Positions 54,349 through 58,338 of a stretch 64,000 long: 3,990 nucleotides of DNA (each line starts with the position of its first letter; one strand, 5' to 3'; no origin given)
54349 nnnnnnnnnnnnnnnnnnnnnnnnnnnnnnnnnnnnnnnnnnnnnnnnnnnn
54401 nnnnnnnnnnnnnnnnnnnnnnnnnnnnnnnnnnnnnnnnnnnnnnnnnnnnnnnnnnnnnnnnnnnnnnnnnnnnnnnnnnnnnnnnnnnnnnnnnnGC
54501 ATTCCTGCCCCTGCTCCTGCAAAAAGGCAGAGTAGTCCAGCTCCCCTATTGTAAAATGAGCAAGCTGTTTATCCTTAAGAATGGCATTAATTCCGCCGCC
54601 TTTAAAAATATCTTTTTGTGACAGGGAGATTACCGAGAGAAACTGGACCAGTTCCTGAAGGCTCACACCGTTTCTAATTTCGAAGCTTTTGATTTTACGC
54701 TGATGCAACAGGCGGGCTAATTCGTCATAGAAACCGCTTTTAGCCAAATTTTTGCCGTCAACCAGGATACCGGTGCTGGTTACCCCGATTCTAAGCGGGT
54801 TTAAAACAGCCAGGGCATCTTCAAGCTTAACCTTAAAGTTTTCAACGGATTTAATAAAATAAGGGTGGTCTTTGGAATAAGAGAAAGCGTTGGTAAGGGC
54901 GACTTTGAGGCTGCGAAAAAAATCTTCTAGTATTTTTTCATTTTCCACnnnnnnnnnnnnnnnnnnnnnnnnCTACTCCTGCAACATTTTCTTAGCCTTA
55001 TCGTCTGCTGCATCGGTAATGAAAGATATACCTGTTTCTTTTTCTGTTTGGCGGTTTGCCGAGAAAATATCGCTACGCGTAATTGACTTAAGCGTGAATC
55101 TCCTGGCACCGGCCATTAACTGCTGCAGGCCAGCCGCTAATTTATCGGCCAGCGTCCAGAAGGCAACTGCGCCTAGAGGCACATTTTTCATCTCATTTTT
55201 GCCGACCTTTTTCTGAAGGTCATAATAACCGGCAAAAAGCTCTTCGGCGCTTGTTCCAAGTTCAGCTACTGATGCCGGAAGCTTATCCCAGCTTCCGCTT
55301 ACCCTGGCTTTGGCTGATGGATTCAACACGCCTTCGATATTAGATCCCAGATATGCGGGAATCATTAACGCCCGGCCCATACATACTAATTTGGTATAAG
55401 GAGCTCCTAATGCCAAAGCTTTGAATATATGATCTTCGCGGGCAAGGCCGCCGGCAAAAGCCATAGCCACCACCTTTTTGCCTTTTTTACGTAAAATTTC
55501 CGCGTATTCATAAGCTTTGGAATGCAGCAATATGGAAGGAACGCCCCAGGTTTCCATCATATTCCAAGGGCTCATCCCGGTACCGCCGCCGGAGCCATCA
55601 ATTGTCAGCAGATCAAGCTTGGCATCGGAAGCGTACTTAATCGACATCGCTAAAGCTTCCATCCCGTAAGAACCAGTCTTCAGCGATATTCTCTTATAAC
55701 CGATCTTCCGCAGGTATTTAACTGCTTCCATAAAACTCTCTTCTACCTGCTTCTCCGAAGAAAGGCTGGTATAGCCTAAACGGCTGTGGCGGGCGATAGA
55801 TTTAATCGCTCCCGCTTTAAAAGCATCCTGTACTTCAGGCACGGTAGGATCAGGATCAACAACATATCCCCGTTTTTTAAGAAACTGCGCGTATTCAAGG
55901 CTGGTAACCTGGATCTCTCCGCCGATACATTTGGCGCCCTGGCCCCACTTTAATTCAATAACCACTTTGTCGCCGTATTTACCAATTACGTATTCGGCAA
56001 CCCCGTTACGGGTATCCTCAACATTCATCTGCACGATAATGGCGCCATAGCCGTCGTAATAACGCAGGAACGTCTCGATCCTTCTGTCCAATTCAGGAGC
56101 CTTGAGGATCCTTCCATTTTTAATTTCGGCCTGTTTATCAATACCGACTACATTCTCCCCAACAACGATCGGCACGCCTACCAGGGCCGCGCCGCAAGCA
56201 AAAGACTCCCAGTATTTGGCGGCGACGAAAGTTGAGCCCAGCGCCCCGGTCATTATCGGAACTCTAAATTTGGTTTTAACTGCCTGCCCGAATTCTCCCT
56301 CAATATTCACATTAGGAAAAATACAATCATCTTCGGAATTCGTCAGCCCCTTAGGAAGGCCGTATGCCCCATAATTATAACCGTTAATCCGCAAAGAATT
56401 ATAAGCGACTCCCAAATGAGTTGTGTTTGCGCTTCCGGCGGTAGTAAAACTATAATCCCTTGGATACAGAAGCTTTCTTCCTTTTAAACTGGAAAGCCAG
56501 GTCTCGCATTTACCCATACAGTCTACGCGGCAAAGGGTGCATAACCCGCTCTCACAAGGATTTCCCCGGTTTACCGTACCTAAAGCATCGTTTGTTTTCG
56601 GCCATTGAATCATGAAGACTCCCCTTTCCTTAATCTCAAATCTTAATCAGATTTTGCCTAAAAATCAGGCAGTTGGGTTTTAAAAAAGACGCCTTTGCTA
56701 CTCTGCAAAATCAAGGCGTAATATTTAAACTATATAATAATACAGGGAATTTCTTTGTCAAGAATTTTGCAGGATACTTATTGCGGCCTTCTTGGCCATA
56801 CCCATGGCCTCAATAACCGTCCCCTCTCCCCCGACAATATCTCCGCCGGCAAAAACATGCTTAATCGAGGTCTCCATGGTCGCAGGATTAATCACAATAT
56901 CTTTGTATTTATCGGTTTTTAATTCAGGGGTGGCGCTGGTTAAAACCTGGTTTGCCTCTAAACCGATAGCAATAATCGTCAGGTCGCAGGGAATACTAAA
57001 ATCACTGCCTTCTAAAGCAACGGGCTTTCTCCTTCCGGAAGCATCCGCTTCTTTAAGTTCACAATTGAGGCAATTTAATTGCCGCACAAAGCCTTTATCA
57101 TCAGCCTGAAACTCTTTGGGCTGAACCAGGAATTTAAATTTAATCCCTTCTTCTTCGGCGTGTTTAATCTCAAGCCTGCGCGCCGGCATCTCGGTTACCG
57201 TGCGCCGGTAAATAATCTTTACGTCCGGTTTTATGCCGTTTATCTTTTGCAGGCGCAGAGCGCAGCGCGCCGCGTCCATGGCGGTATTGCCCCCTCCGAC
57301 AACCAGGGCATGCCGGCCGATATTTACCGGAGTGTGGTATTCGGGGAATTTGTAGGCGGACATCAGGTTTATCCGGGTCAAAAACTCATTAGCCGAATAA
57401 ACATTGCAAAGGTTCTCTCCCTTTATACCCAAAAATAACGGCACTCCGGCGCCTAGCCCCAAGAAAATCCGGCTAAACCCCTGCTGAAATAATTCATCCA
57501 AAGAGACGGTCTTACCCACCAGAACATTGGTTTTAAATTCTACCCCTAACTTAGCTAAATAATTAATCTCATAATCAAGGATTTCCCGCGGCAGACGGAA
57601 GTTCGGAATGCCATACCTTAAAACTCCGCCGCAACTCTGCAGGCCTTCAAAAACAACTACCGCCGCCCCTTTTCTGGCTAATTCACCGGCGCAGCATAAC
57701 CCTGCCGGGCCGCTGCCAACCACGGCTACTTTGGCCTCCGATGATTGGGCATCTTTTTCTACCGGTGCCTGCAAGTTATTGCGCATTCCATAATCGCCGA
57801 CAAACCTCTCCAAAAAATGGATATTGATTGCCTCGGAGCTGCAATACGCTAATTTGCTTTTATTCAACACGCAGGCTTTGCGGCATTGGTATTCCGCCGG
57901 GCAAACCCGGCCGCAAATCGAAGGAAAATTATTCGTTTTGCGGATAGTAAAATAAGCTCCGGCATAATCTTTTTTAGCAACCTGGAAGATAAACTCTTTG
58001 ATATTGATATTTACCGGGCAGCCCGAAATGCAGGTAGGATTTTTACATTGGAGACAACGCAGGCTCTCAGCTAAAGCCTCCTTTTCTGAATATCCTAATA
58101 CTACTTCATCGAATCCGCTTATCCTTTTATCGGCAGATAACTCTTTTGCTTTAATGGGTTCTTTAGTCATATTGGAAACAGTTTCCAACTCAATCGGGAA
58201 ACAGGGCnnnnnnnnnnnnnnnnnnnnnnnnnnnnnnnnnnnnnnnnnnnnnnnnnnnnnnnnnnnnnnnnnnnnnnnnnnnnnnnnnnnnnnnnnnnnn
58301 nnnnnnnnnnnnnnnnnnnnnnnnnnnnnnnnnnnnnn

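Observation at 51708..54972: HD-GYP phosphodiesterase translationally coupled to a large paralogous-N-domain / HEAT-repeat protein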

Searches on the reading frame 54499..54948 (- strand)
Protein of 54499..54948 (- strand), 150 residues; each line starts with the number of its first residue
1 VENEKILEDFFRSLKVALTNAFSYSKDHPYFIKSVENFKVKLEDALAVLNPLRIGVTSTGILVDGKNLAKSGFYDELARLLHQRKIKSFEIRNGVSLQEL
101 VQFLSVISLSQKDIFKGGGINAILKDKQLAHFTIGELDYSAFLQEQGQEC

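Call 24: search_solved_structures(query=A3, max_evalue=10)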
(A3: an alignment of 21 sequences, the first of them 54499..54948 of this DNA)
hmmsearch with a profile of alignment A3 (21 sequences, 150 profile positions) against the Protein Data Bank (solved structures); distinct sequences matched with E-value up to 10: 1.
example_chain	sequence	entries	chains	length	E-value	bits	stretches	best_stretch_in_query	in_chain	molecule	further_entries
8f70_A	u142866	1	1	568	0.2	15.1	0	96-147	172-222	T18.1 Major pilin backbone protein T-antigen,Major pilin backbone protein T-antigen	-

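Call 48: predict_structure(alignment_id=A5)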
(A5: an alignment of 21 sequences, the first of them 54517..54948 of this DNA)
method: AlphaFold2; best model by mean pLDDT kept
length: 144 residues; sequences in the alignment: 21
mean_pLDDT: 91.2   pTM: 0.85
mean pLDDT of the five models: 91.2, 90.9, 90.7, 89.3, 89.0
residues with pLDDT >= 90: 113; 70-90: 24; 50-70: 6; < 50: 1
segments of 3 or more residues with pLDDT < 50: none
pLDDT, mean of each block of 10 residues (from residue 1): 88 96 96 98 96 91 87 89 92 96 95 92 91 85 54
secondary structure, 60 per line:
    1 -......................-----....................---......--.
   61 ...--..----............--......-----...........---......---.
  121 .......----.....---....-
elements in order: H2-23 H29-48 E52-57 E60-63 H72-83 E86-91 H97-107 H111-116 H120-127 E132-136 H140-143

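Call 71: fold_search(model_id=the predicted structure, library=pdb)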
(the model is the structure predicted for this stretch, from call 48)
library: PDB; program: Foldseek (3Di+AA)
matches with E <= 10: 199; with E <= 0.001: 0
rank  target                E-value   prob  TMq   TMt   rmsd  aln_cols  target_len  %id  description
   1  3k2n_A                4.6e-01  0.06  0.16  0.14  14.9       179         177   11  The crystal structure of sigma-54-dependent transcriptional regulator domain from Chlorobium Tepidum TLS (released 2010-01-19)
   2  9crq_L                6.6e-01  0.10  0.22  0.23  14.8       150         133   11  Post-targeting aCascade Type IA CRISPR-Cas Surveillance Complexes (released 2025-08-13)
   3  5x56_B                7.8e-01  0.16  0.26  0.33  11.3       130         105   12  Crystal structure of PSB27 from Arabidopsis thaliana (released 2017-12-27)
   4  4eu0                  7.8e-01  0.06  0.19  0.12  16.0       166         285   10  Crystal Structure of PelD 158-CT from Pseudomonas aeruginosa PAO1 (released 2012-07-25)
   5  8dz8_D                1.0e+00  0.30  0.33  0.46  10.6       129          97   10  Neoleukin 4, a de novo designed IL-4 mimetic (released 2023-03-29)
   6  6w3o_A                1.0e+00  0.06  0.18  0.12  15.3       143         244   11  Crystal structure of ligand-binding domain of Campylobacter jejuni chemoreceptor Tlp3 in complex with 4-methylisoleuci (released 2020-05-20)
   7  3c38                  1.1e+00  0.04  0.17  0.12  13.2       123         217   18  Crystal structure of the periplasmic domain of Vibrio Cholerae LuxQ (released 2009-01-27)
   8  8g9f_C                1.2e+00  0.05  0.19  0.09  14.3       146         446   13  Complete auto-inhibitory complex of Xenopus laevis DNA polymerase alpha-primase (released 2023-04-12)
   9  9crp_H                1.3e+00  0.08  0.21  0.23  14.2       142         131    9  Post-targeting aCascade Type IA CRISPR-Cas Surveillance Complexes (released 2025-08-13)
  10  6w3r_A                1.3e+00  0.06  0.18  0.12  15.3       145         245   11  Crystal structure of ligand-binding domain of Campylobacter jejuni chemoreceptor Tlp3 in complex with 3-methylisoleuci (released 2020-05-20)
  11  8v5m_C                1.4e+00  0.04  0.19  0.13  14.3       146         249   13  Tetramer core subcomplex (conformation 1) of Xenopus laevis DNA polymerase alpha-primase (released 2023-12-20)
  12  3dza_A                1.6e+00  0.06  0.23  0.20  15.5       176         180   11  Crystal structure of a putative membrane protein of unknown function (yfdx) from klebsiella pneumoniae subsp. at 1.65  (released 2008-08-12)
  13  8tlq_D                1.6e+00  0.04  0.19  0.17  11.5       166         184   10  Cryo-EM structure of the Rev1-Polzeta-DNA-dCTP complex (released 2024-05-15)
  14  6oap_B                1.7e+00  0.06  0.20  0.12  13.5       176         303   12  Crystal structure of a dual sensor histidine kinase in the green-light absorbing Pg state (released 2019-09-18)
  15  8rvx_C                1.8e+00  0.06  0.17  0.07  13.6       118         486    7  Cph1 phytochrome PAS-GAF-PHY Y176H mutant (released 2025-03-12)
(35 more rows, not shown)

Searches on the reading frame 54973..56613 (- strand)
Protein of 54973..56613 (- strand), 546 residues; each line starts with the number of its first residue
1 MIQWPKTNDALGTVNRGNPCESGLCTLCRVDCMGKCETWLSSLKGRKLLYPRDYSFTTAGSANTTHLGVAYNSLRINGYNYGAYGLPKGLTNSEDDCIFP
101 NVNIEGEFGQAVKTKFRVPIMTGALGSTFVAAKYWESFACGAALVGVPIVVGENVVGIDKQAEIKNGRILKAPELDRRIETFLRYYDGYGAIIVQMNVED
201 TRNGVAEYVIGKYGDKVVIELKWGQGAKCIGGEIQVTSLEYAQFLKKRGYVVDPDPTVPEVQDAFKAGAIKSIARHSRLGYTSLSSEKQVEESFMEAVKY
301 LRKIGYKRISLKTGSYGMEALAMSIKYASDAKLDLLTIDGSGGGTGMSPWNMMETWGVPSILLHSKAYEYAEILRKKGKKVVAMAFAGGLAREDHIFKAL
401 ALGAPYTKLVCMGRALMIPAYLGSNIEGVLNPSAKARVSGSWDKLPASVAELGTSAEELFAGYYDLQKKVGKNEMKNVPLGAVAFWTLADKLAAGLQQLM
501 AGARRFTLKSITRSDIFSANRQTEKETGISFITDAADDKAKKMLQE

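Call 4: search_protein_families(library=pfam, proteins=[window:54973-56613:-], max_evalue=1)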
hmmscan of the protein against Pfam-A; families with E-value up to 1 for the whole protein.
window:54973-56613:- (546 aa): 4 families
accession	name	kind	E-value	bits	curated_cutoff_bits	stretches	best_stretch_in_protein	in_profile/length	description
PF01645.23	Glu_synthase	-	1.4e-16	61.1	20.4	2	291-418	188-309/369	Conserved region in glutamate synthase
PF01070.24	FMN_dh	-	0.0072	15.8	24.9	1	377-419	270-308/350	FMN-dependent dehydrogenase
PF00478.31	IMPDH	-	0.1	12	25.6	1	347-416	179-239/345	IMP dehydrogenase / GMP reductase domain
PF21996.1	HisZ-like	-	0.22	11.8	27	1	365-382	10-27/52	Histidyl-tRNA synthetase HisZ, C-terminal domain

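Call 8: search_protein_families(library=ncbifam, proteins=[window:54973-56613:-], max_evalue=0.1)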
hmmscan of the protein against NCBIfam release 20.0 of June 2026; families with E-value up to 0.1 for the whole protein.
window:54973-56613:- (546 aa): 2 families
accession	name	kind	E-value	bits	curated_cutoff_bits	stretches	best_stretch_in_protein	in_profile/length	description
TIGR02708.1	L_lactate_ox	equivalog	0.0057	15.7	645.5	1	377-424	279-323/367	L-lactate oxidase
NF008730.0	PRK11750.1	equivalog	0.025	11.8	1047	1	330-404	1018-1090/1490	glutamate synthase large subunit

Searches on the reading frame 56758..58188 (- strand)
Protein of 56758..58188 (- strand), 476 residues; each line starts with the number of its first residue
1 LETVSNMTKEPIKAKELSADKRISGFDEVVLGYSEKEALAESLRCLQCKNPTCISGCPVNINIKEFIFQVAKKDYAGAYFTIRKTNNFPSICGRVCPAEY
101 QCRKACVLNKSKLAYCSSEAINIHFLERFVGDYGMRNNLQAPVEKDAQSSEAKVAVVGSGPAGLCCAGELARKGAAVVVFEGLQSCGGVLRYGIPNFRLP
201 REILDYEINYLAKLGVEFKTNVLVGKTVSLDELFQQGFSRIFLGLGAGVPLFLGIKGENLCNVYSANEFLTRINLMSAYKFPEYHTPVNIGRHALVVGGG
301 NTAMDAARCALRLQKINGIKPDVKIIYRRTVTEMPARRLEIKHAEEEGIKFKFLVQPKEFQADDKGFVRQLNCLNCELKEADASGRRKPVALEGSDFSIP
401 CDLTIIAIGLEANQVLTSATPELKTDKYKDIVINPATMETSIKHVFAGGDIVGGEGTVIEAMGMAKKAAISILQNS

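Call 4: search_protein_families(library=pfam, proteins=[window:56758-58188:-], max_evalue=1)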
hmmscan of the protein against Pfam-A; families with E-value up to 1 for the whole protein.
window:56758-58188:- (476 aa): 17 families
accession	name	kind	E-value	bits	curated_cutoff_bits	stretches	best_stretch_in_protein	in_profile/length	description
PF14691.11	Fer4_20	-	2.9e-36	124.1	25.8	1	23-137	2-111/113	Dihydroprymidine dehydrogenase domain II, 4Fe-4S cluster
PF07992.20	Pyr_redox_2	-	7.3e-32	111.4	26.1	1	153-464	2-290/291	Pyridine nucleotide-disulphide oxidoreductase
PF00070.33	Pyr_redox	-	4.5e-09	37.1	22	2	293-369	1-75/82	Pyridine nucleotide-disulphide oxidoreductase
PF13738.12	Pyr_redox_3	-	3.4e-08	33.5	30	2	279-449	154-305/305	Pyridine nucleotide-disulphide oxidoreductase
PF13450.12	NAD_binding_8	-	3.8e-08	33.9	21.9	1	156-213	1-54/68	NAD(P)-binding Rossmann-like domain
PF01946.23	Thi4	-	1.6e-05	24.7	26.2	1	148-193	14-60/235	Thi4 family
PF12831.13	FAD_oxidored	-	4.6e-05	23.3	27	1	154-190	2-38/416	FAD dependent oxidoreductase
PF01494.25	FAD_binding_3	-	5.3e-05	23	22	1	151-181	1-31/349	FAD binding domain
PF00890.30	FAD_binding_2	-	7.2e-05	22.6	20.4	1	154-188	2-36/414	FAD binding domain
PF01262.27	AlaDh_PNT_C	-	0.00019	21.4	23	1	293-350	30-87/214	Alanine dehydrogenase/PNT, C-terminal domain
PF03486.20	HI0933_like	-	0.00026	21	50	1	153-187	2-36/244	HI0933-like protein Rossmann domain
PF01134.28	GIDA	-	0.0011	18.5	22.1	1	153-180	1-28/391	Glucose inhibited division protein A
PF01266.30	DAO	-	0.0012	18.9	27.9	1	153-182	1-30/353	FAD dependent oxidoreductase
PF13241.12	NAD_binding_7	-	0.018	16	22.1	0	291-323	7-40/104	Putative NAD(P)-binding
PF03853.21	YjeF_N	-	0.068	13.6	24.9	0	294-359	29-92/169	YjeF-related protein N-terminus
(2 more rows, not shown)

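Call 8: search_protein_families(library=ncbifam, proteins=[window:56758-58188:-], max_evalue=0.1)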
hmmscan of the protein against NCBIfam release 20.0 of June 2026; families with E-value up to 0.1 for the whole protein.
window:56758-58188:- (476 aa): 104 families (the best 25 are shown)
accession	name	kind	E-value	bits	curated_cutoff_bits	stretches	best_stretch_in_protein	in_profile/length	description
NF009414.0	PRK12778.1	equivalog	7.6e-173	576.6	1103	1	6-472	291-745/752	bifunctional dihydroorotate dehydrogenase B NAD binding subunit/NADPH-dependent glutamate synthase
TIGR01316.1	gltA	equivalog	2.1e-154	514.6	471.75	1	20-472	3-445/449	NADPH-dependent glutamate synthase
NF009413.0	PRK12775.1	equivalog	1.2e-139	466.9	1895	1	12-472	300-750/1006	putative trifunctional 2-polyprenylphenol hydroxylase/glutamate synthase subunit beta/ferritin domain-containing protein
NF009410.0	PRK12771.1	subfamily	5.5e-108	362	516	2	50-472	47-441/566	NAD(P)-binding protein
NF009415.0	PRK12779.1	equivalog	2.8e-106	356.5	1519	1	54-474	211-624/944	putative bifunctional glutamate synthase subunit beta/2-polyprenylphenol hydroxylase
TIGR01318.1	gltD_gamma_fam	subfamily_domain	1e-97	327.7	482.95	1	12-474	9-463/467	glutamate synthase, small subunit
NF009454.0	PRK12814.1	equivalog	1.9e-97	327.2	916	2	52-472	103-496/657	putative NADPH-dependent glutamate synthase small subunit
NF009408.0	PRK12769.1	equivalog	4e-91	306.1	1003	1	3-474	183-649/659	formate-dependent uric acid utilization protein AegA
TIGR03315.1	Se_ygfK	equivalog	1.3e-85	287.7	835.3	1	35-474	429-837/1012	putative selenate reductase subunit YgfK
NF010590.0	PRK13984.1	equivalog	8.8e-83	278.4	946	1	10-472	157-602/611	putative oxidoreductase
NF009451.0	PRK12809.1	equivalog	1.3e-77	261.6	1154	1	13-473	178-631/639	formate-dependent uric acid utilization protein YgfT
TIGR01317.1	GOGAT_sm_gam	subfamily_domain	1.5e-73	248.4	447.7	1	10-471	9-473/485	glutamate synthase small subunit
NF009409.0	PRK12770.1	subfamily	3e-58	197.6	343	1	144-472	11-346/360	putative glutamate synthase subunit beta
NF045663.1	diclust_near_Sec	equivalog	2.1e-38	132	530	2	42-246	9-198/759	pyridine nucleotide-disulfide oxidoreductase/dicluster-binding protein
TIGR01292.1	TRX_reduct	equivalog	1e-12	47.5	343.45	2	291-472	141-296/300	thioredoxin-disulfide reductase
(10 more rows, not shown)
